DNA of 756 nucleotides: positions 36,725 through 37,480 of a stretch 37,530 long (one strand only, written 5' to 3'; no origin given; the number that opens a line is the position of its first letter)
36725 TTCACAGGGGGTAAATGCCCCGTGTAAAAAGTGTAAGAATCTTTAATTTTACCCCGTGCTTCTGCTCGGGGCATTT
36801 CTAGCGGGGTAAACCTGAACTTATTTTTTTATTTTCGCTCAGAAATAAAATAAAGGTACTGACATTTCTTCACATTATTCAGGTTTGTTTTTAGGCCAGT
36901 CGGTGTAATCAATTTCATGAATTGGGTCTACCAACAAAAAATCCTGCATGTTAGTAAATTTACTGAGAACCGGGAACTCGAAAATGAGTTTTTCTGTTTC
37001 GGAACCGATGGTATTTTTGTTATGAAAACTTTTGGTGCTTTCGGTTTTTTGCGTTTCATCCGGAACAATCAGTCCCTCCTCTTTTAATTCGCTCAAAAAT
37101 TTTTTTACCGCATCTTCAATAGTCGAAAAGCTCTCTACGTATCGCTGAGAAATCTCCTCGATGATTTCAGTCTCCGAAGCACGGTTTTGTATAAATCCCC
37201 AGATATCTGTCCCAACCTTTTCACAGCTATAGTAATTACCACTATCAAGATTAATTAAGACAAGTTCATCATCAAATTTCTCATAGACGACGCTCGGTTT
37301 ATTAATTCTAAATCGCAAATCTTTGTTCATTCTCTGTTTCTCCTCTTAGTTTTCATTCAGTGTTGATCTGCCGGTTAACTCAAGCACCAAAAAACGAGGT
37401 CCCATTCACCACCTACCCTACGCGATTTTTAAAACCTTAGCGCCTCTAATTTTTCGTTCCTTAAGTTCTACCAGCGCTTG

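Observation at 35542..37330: PqqD-like peptide-binding protein plus HPr-kinase-like P-loop protein head a 9.5-kb polysaccharide operon, with no peptide substrate, protease or cyclase in sight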

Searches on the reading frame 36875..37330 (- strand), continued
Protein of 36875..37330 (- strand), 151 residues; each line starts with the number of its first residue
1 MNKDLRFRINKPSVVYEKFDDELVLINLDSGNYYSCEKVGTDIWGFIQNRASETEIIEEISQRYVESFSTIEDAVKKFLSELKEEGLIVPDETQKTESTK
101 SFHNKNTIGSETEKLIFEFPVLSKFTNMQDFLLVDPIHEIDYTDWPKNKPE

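Call 58: search_protein_families(library=pfam, proteins=[L019:2647-3867:+, L084:7937-9268:+, L047:43-981:+, L041:4380-5276:+, L038:9359-9736:+, L045:5351-7090:+, L047:2578-3699:+, L038:14182-15276:+], max_evalue=0.01)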
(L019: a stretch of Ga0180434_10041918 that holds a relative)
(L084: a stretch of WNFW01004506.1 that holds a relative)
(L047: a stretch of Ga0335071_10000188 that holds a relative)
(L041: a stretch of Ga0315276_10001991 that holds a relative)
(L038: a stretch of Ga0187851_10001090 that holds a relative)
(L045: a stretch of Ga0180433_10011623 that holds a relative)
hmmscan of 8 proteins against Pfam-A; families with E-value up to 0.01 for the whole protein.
L019:2647-3867:+ (406 aa): 4 families
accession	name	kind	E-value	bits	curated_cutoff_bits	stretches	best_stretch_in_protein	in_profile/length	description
PF13692.12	Glyco_trans_1_4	-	5.7e-22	78.9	27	1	229-366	2-142/142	Glycosyl transferases group 1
PF00534.26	Glycos_transf_1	-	9.9e-10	38.6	26.4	1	225-379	12-171/172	Glycosyl transferases group 1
PF13524.12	Glyco_trans_1_2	-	6.3e-05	23.4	25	1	252-394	4-142/144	Glycosyl transferase-like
PF13439.12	Glyco_transf_4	-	7.1e-05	23.3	28.5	1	25-218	8-169/170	Glycosyltransferase Family 4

L084:7937-9268:+ (443 aa): 1 family
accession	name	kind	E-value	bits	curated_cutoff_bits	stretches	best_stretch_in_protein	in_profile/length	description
PF07221.17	GlcNAc_2-epim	-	1.7e-17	64.2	23.4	2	312-404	238-321/347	N-acylglucosamine 2-epimerase (GlcNAc 2-epimerase)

L047:43-981:+ (312 aa): 3 families
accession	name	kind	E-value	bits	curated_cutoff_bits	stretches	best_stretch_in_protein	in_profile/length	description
PF01408.29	GFO_IDH_MocA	-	5.6e-19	69.4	24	1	2-90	32-119/120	Oxidoreductase family, NAD-binding Rossmann fold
PF22725.1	GFO_IDH_MocA_C3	-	1.6e-11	44.7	27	1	99-218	1-123/124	GFO/IDH/MocA C-terminal domain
PF02894.22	GFO_IDH_MocA_C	-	4.7e-06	27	22.9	1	105-307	3-205/218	Oxidoreductase family, C-terminal alpha/beta domain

L041:4380-5276:+ (298 aa): 1 family
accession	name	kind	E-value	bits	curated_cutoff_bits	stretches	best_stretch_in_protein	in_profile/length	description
PF01061.29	ABC2_membrane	-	7.4e-20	71.8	26.9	1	55-258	3-210/211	ABC-2 type transporter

L038:9359-9736:+ (125 aa): 1 family
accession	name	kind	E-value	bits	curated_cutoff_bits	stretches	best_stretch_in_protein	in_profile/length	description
PF10861.13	DUF2784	-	6.8e-35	119.9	29.7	1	4-110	2-108/109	Protein of Unknown function (DUF2784)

L045:5351-7090:+ (579 aa): 7 families
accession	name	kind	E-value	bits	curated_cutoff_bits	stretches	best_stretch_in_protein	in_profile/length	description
PF00005.33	ABC_tran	-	1.3e-31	110.5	25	1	372-521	1-137/137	ABC transporter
PF00664.28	ABC_membrane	-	4.3e-16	59.8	28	1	43-311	2-272/274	ABC transporter transmembrane region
PF02463.25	SMC_N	-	1.8e-09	37.8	40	1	492-563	136-211/220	RecF/RecN/SMC N terminal domain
PF13304.12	AAA_21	-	6.2e-09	36.8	27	1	494-553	239-302/304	AAA domain, putative AbiEii toxin, Type IV TA system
PF13476.12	AAA_23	-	0.00054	21.1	27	1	382-402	19-39/201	AAA domain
PF11026.13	DUF2721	-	0.00067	20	28.3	1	241-319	41-120/129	Protein of unknown function (DUF2721)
PF13175.12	AAA_15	-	0.0015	18.7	32.1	1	373-409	15-50/374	AAA ATPase domain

L047:2578-3699:+ (373 aa): 7 families
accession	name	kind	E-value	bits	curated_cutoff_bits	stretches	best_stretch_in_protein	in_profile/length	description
PF00534.26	Glycos_transf_1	-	1.6e-41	142.2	26.4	1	183-344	11-172/172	Glycosyl transferases group 1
PF13692.12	Glyco_trans_1_4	-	1.5e-34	119.7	27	1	189-329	3-141/142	Glycosyl transferases group 1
PF13439.12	Glyco_transf_4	-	2.4e-19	70.5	28.5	1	14-174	1-167/170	Glycosyltransferase Family 4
PF20706.3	GT4-conflict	-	3.1e-17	63.1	26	1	11-355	8-382/385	Family 4 Glycosyltransferase in conflict systems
PF13579.12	Glyco_trans_4_4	-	1.1e-13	52.3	29.7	1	15-160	1-147/158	Glycosyl transferase 4-like domain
PF13524.12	Glyco_trans_1_2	-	8.3e-10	39.2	25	1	220-353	16-137/144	Glycosyl transferase-like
PF13477.12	Glyco_trans_4_2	-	1.9e-07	31.8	23.4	1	2-105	1-90/139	Glycosyl transferase 4-like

L038:14182-15276:+ (364 aa): 3 families
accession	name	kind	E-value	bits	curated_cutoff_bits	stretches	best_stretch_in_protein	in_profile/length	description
PF04055.27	Radical_SAM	-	2.1e-14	54.5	29.5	1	23-176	1-164/166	Radical SAM superfamily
PF13186.11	SPASM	-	4.5e-08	33.7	21.5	1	258-315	1-66/67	Iron-sulfur cluster-binding domain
PF01261.30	AP_endonuc_2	-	0.0037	17.4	31.1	0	168-239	67-128/249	Xylose isomerase-like TIM barrel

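Call 75: find_encoding_contigs(protein=P0137, flank=10000, max_places=2)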
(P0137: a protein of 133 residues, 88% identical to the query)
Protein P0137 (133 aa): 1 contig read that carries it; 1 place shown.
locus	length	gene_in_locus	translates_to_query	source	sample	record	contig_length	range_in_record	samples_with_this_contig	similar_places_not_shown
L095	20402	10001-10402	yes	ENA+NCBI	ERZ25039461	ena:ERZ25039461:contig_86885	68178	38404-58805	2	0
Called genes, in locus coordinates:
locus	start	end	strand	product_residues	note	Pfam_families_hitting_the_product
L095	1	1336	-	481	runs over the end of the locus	PF02310:B12-binding, PF04055:Radical_SAM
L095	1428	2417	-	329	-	PF08100:Dimerisation, PF25213:HVO_A0261_N (faint), PF00891:Methyltransf_2, PF13489:Methyltransf_23 (weak), PF13847:Methyltransf_31 (weak), PF08242:Methyltransf_12 (weak), PF13649:Methyltransf_25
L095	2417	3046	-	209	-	PF00657:Lipase_GDSL, PF13472:Lipase_GDSL_2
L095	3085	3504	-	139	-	PF00582:Usp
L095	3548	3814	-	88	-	-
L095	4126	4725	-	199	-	PF07690:MFS_1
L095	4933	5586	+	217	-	PF02589:LUD_dom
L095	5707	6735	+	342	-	PF08240:ADH_N, PF00107:ADH_zinc_N (weak)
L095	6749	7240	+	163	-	PF04055:Radical_SAM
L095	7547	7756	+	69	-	-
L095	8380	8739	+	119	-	PF08240:ADH_N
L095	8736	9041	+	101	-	-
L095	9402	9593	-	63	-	-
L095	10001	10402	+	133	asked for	PF05402:PqqD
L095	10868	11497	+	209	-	PF27840:ScmC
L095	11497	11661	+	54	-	-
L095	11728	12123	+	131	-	PF13641:Glyco_tranf_2_3, PF00535:Glycos_transf_2, PF10111:Glyco_tranf_2_2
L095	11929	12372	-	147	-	-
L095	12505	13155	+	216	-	PF00535:Glycos_transf_2, PF10111:Glyco_tranf_2_2, PF13641:Glyco_tranf_2_3 (weak)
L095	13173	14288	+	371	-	PF04055:Radical_SAM, PF13186:SPASM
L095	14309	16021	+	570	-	PF01663:Phosphodiest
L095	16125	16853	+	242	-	-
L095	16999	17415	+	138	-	PF04932:Wzy_C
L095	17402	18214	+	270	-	PF01943:Polysacc_synt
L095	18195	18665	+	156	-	-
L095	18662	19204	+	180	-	PF13439:Glyco_transf_4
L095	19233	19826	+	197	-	PF00534:Glycos_transf_1, PF13692:Glyco_trans_1_4, PF20706:GT4-conflict, PF13524:Glyco_trans_1_2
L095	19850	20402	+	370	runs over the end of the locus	PF13439:Glyco_transf_4, PF00534:Glycos_transf_1, PF13692:Glyco_trans_1_4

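Call 76: find_encoding_contigs(protein=P0130, flank=10000, max_places=2)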
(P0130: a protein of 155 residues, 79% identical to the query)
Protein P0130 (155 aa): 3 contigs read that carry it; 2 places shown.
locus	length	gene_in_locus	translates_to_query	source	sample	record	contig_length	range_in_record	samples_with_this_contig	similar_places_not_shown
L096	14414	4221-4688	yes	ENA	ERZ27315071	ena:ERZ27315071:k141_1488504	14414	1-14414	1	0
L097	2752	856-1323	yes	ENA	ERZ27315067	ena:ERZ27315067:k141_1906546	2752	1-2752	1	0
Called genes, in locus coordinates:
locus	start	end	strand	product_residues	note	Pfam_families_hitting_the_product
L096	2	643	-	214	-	?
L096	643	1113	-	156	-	PF00657:Lipase_GDSL (weak), PF13472:Lipase_GDSL_2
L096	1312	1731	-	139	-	PF00582:Usp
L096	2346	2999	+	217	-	PF02589:LUD_dom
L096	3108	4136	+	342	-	PF08240:ADH_N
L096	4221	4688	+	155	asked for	PF05402:PqqD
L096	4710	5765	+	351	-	PF27840:ScmC (weak)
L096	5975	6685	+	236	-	PF00535:Glycos_transf_2, PF10111:Glyco_tranf_2_2, PF13506:Glyco_transf_21 (faint), PF13641:Glyco_tranf_2_3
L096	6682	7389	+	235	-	PF00535:Glycos_transf_2, PF10111:Glyco_tranf_2_2, PF13641:Glyco_tranf_2_3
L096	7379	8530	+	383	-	PF04055:Radical_SAM, PF13186:SPASM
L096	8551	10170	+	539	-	PF01663:Phosphodiest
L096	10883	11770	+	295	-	PF04932:Wzy_C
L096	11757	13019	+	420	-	PF01943:Polysacc_synt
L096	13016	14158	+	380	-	PF13439:Glyco_transf_4, PF00534:Glycos_transf_1, PF13692:Glyco_trans_1_4, PF20706:GT4-conflict, PF13524:Glyco_trans_1_2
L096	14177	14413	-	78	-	?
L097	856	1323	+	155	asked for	PF05402:PqqD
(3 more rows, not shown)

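Call 89: list_cluster_members(proteins=[P0137, P0031, P0013, P0022, P0154, P0114])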
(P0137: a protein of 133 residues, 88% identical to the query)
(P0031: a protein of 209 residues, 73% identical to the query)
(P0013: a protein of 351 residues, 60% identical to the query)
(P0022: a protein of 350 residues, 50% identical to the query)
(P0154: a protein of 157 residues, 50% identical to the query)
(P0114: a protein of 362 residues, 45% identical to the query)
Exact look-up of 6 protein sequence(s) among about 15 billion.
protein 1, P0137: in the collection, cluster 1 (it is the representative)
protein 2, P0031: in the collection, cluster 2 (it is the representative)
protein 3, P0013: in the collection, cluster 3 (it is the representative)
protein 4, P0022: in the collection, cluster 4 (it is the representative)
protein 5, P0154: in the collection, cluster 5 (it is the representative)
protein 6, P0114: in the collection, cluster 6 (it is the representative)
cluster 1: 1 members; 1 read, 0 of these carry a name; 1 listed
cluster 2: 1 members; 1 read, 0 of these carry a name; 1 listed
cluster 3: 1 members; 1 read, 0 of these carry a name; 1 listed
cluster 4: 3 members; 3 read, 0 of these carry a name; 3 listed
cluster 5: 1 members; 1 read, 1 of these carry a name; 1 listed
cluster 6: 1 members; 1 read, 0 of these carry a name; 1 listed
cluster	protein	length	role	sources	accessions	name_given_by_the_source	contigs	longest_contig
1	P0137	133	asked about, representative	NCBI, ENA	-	-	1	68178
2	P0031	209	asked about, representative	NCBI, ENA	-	-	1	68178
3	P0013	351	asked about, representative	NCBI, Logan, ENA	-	-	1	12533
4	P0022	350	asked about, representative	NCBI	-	-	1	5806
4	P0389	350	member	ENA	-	-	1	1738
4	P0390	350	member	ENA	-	-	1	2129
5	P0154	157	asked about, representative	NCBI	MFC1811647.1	PqqD family protein [Thermodesulfobacteriota bacterium]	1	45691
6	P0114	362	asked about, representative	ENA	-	-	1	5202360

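Call 91: search_protein_families(library=pfam, proteins=[L096:8551-10170:+, L096:7379-8530:+], max_evalue=0.001)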
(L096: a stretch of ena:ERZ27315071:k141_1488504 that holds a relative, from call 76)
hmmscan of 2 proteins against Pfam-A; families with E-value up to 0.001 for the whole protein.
L096:8551-10170:+ (539 aa): 1 family
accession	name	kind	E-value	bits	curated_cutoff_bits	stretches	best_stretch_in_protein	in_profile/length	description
PF01663.27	Phosphodiest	-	5.6e-16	59.5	23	1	8-275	2-224/342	Type I phosphodiesterase / nucleotide pyrophosphatase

L096:7379-8530:+ (383 aa): 2 families
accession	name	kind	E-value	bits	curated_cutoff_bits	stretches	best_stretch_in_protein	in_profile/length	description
PF04055.27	Radical_SAM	-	6.9e-19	69.1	29.5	1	51-185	1-139/166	Radical SAM superfamily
PF13186.11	SPASM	-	3.3e-13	50.1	21.5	1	313-377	1-66/67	Iron-sulfur cluster-binding domain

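Call 96: search_protein_families(library=padloc, proteins=[window:36875-37330:-], max_evalue=0.001)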
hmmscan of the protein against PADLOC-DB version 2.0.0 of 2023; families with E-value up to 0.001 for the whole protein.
window:36875-37330:- (151 aa): 0 families

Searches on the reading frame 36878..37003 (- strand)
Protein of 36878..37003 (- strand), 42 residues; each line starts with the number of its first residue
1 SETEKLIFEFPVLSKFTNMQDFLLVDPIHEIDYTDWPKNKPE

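Call 39: search_solved_structures(query=window:36878-37003:-, max_evalue=10, show_alignments=5)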
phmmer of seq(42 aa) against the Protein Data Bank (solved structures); distinct sequences matched with E-value up to 10: 1.
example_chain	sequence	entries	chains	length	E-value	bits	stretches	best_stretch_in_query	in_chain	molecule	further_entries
4f34_A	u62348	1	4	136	0.13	16.1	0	8-34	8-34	de novo protein Symfoil-4V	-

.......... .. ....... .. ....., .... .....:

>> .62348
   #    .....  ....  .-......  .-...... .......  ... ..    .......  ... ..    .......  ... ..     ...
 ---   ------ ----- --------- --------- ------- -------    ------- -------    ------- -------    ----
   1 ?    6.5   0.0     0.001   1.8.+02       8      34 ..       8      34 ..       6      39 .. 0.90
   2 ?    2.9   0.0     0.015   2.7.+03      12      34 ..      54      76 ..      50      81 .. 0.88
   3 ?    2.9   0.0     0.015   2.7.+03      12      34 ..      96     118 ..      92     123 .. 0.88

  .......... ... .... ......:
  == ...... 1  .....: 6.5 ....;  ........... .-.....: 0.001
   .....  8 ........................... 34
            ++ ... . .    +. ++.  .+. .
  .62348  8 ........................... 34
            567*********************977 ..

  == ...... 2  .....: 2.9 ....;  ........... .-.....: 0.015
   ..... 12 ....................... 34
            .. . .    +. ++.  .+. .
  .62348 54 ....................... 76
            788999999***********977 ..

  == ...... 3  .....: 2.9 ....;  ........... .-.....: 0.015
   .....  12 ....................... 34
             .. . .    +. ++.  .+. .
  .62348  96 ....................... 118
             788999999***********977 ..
